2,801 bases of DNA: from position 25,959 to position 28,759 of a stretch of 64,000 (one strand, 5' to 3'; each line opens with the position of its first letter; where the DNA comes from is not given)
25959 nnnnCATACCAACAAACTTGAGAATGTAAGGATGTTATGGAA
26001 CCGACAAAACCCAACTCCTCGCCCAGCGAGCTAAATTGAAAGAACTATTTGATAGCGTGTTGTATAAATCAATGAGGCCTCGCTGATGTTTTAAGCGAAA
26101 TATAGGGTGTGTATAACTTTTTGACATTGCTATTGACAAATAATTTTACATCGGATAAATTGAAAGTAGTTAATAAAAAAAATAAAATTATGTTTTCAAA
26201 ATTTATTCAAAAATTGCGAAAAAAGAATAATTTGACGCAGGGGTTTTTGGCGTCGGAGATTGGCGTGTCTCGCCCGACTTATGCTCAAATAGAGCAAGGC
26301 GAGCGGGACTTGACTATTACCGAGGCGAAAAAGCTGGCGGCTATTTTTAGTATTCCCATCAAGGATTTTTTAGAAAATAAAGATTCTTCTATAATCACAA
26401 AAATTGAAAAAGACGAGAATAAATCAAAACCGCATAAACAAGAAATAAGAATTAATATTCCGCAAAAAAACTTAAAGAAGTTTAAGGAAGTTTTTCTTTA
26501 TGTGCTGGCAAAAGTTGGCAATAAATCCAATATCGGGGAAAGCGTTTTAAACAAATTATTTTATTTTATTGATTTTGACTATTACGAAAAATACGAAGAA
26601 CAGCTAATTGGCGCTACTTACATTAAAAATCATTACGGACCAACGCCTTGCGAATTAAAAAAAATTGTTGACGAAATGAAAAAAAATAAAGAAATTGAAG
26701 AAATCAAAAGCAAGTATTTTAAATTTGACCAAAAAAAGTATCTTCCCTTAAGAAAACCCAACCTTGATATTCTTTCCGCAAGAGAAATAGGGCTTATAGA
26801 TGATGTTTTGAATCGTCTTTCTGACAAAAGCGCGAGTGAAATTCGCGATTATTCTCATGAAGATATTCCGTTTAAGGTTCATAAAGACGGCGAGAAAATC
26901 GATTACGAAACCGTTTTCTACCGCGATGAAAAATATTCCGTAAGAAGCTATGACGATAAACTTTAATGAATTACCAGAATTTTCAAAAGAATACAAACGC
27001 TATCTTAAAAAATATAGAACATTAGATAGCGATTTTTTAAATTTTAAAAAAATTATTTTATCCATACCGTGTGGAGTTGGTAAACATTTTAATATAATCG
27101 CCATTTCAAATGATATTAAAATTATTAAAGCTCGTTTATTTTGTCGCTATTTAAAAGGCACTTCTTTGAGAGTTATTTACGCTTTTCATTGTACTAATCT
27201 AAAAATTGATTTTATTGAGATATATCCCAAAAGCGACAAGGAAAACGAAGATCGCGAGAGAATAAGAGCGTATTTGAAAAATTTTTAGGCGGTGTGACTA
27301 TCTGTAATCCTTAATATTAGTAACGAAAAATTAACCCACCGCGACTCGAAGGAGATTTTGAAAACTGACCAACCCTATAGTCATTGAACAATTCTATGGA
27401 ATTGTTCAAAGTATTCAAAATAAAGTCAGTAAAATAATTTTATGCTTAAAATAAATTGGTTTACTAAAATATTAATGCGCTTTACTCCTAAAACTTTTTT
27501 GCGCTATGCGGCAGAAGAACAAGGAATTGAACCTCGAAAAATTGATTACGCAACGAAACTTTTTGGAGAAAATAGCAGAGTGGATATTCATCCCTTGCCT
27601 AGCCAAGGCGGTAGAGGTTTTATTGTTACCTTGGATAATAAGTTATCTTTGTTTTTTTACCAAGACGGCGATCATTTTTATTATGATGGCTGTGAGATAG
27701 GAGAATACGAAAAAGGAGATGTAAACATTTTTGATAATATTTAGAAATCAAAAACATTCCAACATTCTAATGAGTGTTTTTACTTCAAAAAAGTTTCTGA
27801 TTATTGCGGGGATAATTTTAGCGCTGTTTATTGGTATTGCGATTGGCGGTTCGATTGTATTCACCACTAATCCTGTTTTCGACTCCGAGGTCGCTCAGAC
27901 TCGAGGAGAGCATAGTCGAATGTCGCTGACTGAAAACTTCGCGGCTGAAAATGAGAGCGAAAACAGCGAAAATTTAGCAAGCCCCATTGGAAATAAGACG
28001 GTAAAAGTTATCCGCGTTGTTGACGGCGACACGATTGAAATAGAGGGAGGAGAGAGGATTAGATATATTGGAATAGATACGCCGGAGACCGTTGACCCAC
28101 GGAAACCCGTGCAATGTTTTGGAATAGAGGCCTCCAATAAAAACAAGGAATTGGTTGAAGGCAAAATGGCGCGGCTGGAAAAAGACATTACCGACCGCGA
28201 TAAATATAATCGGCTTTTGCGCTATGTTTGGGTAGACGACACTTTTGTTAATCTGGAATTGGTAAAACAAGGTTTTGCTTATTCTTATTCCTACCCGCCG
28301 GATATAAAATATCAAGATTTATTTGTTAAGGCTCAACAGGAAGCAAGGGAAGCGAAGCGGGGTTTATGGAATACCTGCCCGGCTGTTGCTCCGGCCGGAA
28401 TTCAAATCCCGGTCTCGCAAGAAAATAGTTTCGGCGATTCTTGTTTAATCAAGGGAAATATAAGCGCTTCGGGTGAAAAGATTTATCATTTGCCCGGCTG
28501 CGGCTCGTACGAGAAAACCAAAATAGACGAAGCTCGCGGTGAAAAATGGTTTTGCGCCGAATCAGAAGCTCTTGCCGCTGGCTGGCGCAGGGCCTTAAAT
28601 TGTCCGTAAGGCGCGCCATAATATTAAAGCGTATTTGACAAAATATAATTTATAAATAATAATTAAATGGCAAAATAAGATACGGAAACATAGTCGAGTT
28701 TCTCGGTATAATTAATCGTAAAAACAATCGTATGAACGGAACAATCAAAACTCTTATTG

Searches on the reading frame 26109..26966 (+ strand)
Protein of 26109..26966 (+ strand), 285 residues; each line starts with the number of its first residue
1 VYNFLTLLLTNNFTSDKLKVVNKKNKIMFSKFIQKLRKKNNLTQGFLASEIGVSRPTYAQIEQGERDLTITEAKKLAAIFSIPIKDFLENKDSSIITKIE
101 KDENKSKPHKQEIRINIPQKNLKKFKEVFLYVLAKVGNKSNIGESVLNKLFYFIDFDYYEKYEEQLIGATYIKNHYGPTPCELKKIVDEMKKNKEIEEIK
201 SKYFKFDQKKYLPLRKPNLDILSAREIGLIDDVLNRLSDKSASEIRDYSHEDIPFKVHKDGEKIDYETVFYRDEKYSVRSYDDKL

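Call 39: search_protein_families(library=pfam, proteins=[window:26109-26966:+], max_evalue=0.001)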
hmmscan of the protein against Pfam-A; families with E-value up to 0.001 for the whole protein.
window:26109-26966:+ (285 aa): 5 families
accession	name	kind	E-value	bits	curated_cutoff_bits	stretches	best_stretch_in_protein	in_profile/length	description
PF13274.11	SocA_Panacea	-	1.6e-17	64.9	25.7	1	147-253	1-110/113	Antitoxin SocA-like, Panacea domain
PF01381.28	HTH_3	-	4.7e-14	52.6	23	1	33-86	1-54/55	Helix-turn-helix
PF12844.13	HTH_19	-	9.1e-09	35.5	30.2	1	31-92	2-63/64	Helix-turn-helix domain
PF13560.12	HTH_31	-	2.4e-05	25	27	1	32-79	5-53/64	Helix-turn-helix domain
PF13443.12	HTH_26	-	7.1e-05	23.4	22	1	33-89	2-59/63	Cro/C1-type HTH DNA-binding domain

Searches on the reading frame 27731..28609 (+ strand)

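Call 39: search_protein_families(library=pfam, proteins=[window:27731-28609:+], max_evalue=0.001)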
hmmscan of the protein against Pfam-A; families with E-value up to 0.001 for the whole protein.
window:27731-28609:+ (292 aa): 1 family
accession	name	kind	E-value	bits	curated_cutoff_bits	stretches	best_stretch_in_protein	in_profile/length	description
PF00565.23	SNase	-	2.6e-26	92.6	21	1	109-214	1-106/107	Staphylococcal nuclease homologue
